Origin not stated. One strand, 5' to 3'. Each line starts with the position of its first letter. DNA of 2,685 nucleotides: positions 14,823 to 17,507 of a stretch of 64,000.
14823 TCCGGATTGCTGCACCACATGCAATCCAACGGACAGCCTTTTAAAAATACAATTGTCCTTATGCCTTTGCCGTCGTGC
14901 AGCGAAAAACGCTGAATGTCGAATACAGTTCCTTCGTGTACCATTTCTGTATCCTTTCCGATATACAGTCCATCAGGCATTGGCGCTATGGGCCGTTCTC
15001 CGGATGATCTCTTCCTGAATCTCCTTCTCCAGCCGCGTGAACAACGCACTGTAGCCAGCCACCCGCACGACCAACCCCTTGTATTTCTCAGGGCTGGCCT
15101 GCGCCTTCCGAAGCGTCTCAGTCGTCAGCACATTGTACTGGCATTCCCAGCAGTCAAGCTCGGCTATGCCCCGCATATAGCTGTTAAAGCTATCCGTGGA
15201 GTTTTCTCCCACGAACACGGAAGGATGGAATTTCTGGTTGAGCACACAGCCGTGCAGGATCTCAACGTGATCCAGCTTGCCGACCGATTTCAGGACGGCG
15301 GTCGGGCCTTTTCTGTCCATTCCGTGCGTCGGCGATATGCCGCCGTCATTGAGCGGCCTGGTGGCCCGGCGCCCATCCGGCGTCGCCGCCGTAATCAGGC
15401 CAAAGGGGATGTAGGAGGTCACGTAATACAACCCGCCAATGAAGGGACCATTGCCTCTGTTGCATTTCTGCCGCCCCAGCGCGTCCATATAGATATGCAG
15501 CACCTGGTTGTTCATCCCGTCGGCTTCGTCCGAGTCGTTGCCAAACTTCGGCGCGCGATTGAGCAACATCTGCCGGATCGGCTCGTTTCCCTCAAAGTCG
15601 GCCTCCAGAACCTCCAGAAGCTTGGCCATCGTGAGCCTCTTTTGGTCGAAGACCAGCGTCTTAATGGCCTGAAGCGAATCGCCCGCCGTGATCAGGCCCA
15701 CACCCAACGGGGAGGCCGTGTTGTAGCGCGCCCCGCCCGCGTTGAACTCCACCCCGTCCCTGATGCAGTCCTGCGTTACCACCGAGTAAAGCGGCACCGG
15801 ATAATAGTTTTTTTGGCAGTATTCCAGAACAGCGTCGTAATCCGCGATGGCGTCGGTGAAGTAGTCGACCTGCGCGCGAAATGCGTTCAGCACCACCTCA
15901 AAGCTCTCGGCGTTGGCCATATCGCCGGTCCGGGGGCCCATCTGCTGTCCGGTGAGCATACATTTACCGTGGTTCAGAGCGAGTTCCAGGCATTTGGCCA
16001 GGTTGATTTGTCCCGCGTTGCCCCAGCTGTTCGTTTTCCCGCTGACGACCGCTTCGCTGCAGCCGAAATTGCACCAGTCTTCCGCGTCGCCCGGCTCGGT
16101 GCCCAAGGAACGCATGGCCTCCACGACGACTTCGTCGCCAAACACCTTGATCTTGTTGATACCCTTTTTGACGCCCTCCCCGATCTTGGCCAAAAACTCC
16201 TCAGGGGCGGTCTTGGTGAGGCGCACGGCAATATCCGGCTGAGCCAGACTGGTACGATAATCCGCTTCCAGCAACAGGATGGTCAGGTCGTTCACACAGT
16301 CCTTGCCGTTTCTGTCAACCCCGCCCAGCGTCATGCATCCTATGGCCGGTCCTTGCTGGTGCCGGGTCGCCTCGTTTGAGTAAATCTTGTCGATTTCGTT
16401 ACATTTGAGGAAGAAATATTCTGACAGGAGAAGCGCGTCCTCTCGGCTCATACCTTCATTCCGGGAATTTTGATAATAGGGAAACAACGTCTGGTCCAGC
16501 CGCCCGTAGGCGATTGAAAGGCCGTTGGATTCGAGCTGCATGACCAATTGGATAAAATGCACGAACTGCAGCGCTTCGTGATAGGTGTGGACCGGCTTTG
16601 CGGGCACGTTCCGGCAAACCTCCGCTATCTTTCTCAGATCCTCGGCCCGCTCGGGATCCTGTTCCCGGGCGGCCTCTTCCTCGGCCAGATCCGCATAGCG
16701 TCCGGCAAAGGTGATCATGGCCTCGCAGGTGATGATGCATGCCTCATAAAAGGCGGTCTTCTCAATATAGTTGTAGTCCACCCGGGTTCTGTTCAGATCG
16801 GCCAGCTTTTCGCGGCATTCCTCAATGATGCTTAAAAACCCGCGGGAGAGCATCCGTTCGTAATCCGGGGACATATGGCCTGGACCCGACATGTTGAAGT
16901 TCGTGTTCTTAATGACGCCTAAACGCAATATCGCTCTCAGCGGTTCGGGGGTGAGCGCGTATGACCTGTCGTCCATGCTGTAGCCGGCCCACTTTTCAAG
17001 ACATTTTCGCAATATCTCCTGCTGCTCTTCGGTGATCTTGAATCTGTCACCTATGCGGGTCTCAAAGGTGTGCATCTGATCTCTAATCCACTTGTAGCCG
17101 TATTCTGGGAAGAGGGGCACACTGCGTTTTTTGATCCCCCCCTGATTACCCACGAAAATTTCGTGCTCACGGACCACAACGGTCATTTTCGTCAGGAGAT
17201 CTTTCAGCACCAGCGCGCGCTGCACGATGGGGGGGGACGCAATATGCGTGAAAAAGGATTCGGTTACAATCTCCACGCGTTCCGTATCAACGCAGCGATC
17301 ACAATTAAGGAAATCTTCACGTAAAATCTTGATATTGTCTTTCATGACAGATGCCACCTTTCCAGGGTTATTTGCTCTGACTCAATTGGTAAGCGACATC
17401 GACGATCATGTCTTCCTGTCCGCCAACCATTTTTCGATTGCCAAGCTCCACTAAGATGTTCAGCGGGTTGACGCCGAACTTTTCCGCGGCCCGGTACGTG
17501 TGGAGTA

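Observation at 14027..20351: Orphan glycyl radical enzyme co-operonic with a DmpFG-type aldolase/acylating dehydrogenase and an Ldh2-family dehydrogenase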

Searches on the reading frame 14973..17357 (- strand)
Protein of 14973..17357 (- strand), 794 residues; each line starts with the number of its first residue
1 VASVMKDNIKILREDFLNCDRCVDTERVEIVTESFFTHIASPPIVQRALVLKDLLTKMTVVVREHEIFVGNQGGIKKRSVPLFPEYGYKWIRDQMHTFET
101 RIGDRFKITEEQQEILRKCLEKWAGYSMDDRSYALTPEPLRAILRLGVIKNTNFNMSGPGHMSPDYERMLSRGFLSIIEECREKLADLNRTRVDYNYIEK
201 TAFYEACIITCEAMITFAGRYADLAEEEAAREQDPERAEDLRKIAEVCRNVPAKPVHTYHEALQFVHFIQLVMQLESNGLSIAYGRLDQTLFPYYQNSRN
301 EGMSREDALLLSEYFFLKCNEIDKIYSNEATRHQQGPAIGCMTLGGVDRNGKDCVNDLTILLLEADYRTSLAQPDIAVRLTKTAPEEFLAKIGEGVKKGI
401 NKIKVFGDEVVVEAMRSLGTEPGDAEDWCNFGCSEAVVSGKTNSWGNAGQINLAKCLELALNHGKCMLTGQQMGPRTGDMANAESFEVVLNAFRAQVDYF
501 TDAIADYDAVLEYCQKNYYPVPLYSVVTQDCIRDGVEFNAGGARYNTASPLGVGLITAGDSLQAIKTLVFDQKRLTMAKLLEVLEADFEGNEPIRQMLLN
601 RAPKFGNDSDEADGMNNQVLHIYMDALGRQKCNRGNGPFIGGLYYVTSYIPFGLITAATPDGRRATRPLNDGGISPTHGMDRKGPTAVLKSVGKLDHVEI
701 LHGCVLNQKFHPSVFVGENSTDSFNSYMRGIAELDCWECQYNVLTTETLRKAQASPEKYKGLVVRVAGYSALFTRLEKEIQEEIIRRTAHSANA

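Call 4: search_protein_families(library=pfam, proteins=[window:14973-17357:-])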
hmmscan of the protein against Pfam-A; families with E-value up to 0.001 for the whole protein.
window:14973-17357:- (794 aa): 2 families
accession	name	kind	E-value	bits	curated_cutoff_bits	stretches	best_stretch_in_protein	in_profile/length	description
PF02901.20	PFL-like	-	3.7e-186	621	24.3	1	6-653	2-647/647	Pyruvate formate lyase-like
PF01228.26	Gly_radical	-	4.1e-28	98.4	22.2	1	672-773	3-105/106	Glycine radical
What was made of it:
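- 14973..17345 (-): Orphan glycyl radical enzyme (Cys-x-Glu type); 790 aa from the ATG, 794 aa from the GTG at 17357. PFL-like plus Gly_radical domains (call 4).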

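Call 5: search_protein_families(library=ncbifam, proteins=[window:14973-17357:-])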
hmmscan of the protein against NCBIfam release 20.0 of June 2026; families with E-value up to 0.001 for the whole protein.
window:14973-17357:- (794 aa): 12 families
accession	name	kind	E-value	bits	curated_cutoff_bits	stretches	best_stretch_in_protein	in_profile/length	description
TIGR01774.1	PFL2-3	subfamily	3.8e-208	693.5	678.2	1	5-791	2-785/786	formate C-acetyltransferase/glycerol dehydratase family glycyl radical enzyme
NF048009.1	SfplDhtHpfGKleb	equivalog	1e-167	559.8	1000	1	9-789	28-821/824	(2S)-3-sulfopropanediol dehydratase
NF043068.1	glycl_HYPD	equivalog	6.1e-165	550.4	1100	1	7-791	2-783/784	trans-4-hydroxy-L-proline dehydratase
NF007437.0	PRK09983.1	equivalog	4.8e-161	537.5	1109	1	5-791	1-764/765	formate C-acetyltransferase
TIGR04394.1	choline_CutC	equivalog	1.3e-149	500.2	1050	1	7-789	3-785/789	choline trimethylamine-lyase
NF048011.1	SfplDhtHpsGDes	equivalog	2.6e-149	499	1000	1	11-791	28-820/821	(2S)-3-sulfopropanediol dehydratase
NF033718.1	indole_decarb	equivalog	1e-106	358.1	1100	1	100-790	149-866/868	indoleacetate decarboxylase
NF033715.1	glycyl_HPDL_Lrg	equivalog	2.6e-75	253.9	1150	2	102-588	163-678/901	4-hydroxyphenylacetate decarboxylase large subunit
TIGR01255.1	pyr_form_ly_1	equivalog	2e-31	109.2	994.2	1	252-790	229-741/744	formate C-acetyltransferase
NF038360.1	rad_fix_GrcA3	exception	1.7e-13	50.4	158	1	722-791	7-76/78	autonomous glycyl radical cofactor GrcA3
NF008341.1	PRK11127.1-1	equivalog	1.4e-11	44.2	145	1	739-791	26-78/80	autonomous glycyl radical cofactor GrcA2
TIGR04365.1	spare_glycyl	equivalog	2.5e-08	34.3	170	1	741-789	74-122/126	autonomous glycyl radical cofactor GrcA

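Call 6: search_solved_structures(query=window:14973-17357:-, max_evalue=1e-20)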
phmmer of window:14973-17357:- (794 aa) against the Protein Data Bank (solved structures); distinct sequences matched with E-value up to 1e-20: 34.
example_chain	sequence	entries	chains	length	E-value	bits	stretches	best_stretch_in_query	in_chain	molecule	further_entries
1r8w_A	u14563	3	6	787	3.7e-168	564.4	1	5-790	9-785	glycerol dehydratase | B12-independent glycerol dehydratase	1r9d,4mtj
5i2a_A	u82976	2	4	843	1.1e-148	500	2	21-588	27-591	Diol-dehydratase | Diol dehydratase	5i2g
9rco_A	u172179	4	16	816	2.4e-141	475.7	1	7-789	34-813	Glycyl radical protein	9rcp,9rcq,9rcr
9f3w_A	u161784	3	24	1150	3e-135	455.6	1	10-789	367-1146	Choline trimethylamine-lyase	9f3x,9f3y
6xs4_A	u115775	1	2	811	6.2e-135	454.5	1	23-791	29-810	Formate C-acetyltransferase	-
8yjo_A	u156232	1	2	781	1.6e-134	453.2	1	8-791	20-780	Probable dehydratase PflD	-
8id7_A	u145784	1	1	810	1.7e-134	453.1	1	7-790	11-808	Probable dehydratase YbiW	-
8yjn_A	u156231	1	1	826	1.9e-134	453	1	7-790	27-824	Probable dehydratase YbiW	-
8iof_A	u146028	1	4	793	2.9e-134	452.3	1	8-789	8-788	Benzylsuccinate synthase alpha subunit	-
2f3o_A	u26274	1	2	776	3.9e-131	442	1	23-788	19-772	pyruvate formate-lyase 2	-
8id0_A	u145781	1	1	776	8.9e-127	427.6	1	8-791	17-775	formate C-acetyltransferase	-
6vxc_A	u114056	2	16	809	1.9e-125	423.2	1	7-789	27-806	Trans-4-hydroxy-L-proline dehydratase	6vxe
5fay_A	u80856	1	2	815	5.7e-123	415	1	12-789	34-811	Choline trimethylamine-lyase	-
5faw_A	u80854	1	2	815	6.9e-123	414.7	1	12-789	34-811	Choline trimethylamine-lyase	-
9r0v_A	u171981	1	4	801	1.2e-122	413.9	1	12-789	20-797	Choline trimethylamine-lyase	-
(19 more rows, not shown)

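Call 7: find_homologous_proteins(query=window:14973-17357:-, max_evalue=1e-50)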
Query window:14973-17357:- (794 aa): 437 proteins with E <= 1e-50 among 8000 candidates; the best 120 are listed.
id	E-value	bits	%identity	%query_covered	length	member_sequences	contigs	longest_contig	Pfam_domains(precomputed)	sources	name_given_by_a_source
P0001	0.0e+0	1833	100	99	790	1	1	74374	PF02901.21,PF01228.27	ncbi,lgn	-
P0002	0.0e+0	1290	68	99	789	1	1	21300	PF02901.21,PF01228.27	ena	-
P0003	0.0e+0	1246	68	99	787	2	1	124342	PF02901.21,PF01228.27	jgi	jgi:formate C-acetyltransferase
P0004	2.2e-279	947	56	99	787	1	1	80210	PF02901.21,PF01228.27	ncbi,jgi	-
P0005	8.5e-277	939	55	99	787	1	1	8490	PF02901.21,PF01228.27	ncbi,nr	ncbi:MAG: glycyl radical protein [Spirochaetales bacterium]|nr:glycyl radical protein [Spirochaetale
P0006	5.8e-274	929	55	97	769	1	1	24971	PF02901.21,PF01228.27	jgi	jgi:formate C-acetyltransferase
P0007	9.1e-273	925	55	99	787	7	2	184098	PF02901.21,PF01228.27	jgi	jgi:pyruvate formate-lyase/glycerol dehydratase family glycyl radical enzyme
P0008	3.4e-271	920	54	99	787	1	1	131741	PF02901.21,PF01228.27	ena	-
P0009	3.5e-271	920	54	98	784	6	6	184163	PF02901.21,PF01228.27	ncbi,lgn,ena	-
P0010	4.9e-270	916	54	99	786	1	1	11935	PF02901.21,PF01228.27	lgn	-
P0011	1.2e-269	915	54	99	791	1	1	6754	PF02901.21,PF01228.27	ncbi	-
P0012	2.5e-269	914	53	99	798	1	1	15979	PF02901.21,PF01228.27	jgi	jgi:formate C-acetyltransferase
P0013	8.2e-269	912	53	99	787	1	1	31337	PF02901.21,PF01228.27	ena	-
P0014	1.0e-268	912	53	99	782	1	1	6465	PF02901.21,PF01228.27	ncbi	-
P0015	6.1e-268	909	53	99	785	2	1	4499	PF02901.21,PF01228.27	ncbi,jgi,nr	ncbi:MAG: formate C-acetyltransferase/glycerol dehydratase family glycyl radical enzyme [Spirochaeta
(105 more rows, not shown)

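Call 8: search_solved_structures(query=window:14973-17357:-, max_evalue=1e-140, show_alignments=3)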
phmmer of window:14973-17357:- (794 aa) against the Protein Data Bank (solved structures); distinct sequences matched with E-value up to 1e-140: 3.
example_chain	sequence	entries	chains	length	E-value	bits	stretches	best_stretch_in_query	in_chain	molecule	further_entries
1r8w_A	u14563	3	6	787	3.7e-168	564.4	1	5-790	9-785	glycerol dehydratase | B12-independent glycerol dehydratase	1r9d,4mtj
5i2a_A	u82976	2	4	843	1.1e-148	500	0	21-588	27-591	Diol-dehydratase | Diol dehydratase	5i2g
9rco_A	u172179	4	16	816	2.4e-141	475.7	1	7-789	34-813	Glycyl radical protein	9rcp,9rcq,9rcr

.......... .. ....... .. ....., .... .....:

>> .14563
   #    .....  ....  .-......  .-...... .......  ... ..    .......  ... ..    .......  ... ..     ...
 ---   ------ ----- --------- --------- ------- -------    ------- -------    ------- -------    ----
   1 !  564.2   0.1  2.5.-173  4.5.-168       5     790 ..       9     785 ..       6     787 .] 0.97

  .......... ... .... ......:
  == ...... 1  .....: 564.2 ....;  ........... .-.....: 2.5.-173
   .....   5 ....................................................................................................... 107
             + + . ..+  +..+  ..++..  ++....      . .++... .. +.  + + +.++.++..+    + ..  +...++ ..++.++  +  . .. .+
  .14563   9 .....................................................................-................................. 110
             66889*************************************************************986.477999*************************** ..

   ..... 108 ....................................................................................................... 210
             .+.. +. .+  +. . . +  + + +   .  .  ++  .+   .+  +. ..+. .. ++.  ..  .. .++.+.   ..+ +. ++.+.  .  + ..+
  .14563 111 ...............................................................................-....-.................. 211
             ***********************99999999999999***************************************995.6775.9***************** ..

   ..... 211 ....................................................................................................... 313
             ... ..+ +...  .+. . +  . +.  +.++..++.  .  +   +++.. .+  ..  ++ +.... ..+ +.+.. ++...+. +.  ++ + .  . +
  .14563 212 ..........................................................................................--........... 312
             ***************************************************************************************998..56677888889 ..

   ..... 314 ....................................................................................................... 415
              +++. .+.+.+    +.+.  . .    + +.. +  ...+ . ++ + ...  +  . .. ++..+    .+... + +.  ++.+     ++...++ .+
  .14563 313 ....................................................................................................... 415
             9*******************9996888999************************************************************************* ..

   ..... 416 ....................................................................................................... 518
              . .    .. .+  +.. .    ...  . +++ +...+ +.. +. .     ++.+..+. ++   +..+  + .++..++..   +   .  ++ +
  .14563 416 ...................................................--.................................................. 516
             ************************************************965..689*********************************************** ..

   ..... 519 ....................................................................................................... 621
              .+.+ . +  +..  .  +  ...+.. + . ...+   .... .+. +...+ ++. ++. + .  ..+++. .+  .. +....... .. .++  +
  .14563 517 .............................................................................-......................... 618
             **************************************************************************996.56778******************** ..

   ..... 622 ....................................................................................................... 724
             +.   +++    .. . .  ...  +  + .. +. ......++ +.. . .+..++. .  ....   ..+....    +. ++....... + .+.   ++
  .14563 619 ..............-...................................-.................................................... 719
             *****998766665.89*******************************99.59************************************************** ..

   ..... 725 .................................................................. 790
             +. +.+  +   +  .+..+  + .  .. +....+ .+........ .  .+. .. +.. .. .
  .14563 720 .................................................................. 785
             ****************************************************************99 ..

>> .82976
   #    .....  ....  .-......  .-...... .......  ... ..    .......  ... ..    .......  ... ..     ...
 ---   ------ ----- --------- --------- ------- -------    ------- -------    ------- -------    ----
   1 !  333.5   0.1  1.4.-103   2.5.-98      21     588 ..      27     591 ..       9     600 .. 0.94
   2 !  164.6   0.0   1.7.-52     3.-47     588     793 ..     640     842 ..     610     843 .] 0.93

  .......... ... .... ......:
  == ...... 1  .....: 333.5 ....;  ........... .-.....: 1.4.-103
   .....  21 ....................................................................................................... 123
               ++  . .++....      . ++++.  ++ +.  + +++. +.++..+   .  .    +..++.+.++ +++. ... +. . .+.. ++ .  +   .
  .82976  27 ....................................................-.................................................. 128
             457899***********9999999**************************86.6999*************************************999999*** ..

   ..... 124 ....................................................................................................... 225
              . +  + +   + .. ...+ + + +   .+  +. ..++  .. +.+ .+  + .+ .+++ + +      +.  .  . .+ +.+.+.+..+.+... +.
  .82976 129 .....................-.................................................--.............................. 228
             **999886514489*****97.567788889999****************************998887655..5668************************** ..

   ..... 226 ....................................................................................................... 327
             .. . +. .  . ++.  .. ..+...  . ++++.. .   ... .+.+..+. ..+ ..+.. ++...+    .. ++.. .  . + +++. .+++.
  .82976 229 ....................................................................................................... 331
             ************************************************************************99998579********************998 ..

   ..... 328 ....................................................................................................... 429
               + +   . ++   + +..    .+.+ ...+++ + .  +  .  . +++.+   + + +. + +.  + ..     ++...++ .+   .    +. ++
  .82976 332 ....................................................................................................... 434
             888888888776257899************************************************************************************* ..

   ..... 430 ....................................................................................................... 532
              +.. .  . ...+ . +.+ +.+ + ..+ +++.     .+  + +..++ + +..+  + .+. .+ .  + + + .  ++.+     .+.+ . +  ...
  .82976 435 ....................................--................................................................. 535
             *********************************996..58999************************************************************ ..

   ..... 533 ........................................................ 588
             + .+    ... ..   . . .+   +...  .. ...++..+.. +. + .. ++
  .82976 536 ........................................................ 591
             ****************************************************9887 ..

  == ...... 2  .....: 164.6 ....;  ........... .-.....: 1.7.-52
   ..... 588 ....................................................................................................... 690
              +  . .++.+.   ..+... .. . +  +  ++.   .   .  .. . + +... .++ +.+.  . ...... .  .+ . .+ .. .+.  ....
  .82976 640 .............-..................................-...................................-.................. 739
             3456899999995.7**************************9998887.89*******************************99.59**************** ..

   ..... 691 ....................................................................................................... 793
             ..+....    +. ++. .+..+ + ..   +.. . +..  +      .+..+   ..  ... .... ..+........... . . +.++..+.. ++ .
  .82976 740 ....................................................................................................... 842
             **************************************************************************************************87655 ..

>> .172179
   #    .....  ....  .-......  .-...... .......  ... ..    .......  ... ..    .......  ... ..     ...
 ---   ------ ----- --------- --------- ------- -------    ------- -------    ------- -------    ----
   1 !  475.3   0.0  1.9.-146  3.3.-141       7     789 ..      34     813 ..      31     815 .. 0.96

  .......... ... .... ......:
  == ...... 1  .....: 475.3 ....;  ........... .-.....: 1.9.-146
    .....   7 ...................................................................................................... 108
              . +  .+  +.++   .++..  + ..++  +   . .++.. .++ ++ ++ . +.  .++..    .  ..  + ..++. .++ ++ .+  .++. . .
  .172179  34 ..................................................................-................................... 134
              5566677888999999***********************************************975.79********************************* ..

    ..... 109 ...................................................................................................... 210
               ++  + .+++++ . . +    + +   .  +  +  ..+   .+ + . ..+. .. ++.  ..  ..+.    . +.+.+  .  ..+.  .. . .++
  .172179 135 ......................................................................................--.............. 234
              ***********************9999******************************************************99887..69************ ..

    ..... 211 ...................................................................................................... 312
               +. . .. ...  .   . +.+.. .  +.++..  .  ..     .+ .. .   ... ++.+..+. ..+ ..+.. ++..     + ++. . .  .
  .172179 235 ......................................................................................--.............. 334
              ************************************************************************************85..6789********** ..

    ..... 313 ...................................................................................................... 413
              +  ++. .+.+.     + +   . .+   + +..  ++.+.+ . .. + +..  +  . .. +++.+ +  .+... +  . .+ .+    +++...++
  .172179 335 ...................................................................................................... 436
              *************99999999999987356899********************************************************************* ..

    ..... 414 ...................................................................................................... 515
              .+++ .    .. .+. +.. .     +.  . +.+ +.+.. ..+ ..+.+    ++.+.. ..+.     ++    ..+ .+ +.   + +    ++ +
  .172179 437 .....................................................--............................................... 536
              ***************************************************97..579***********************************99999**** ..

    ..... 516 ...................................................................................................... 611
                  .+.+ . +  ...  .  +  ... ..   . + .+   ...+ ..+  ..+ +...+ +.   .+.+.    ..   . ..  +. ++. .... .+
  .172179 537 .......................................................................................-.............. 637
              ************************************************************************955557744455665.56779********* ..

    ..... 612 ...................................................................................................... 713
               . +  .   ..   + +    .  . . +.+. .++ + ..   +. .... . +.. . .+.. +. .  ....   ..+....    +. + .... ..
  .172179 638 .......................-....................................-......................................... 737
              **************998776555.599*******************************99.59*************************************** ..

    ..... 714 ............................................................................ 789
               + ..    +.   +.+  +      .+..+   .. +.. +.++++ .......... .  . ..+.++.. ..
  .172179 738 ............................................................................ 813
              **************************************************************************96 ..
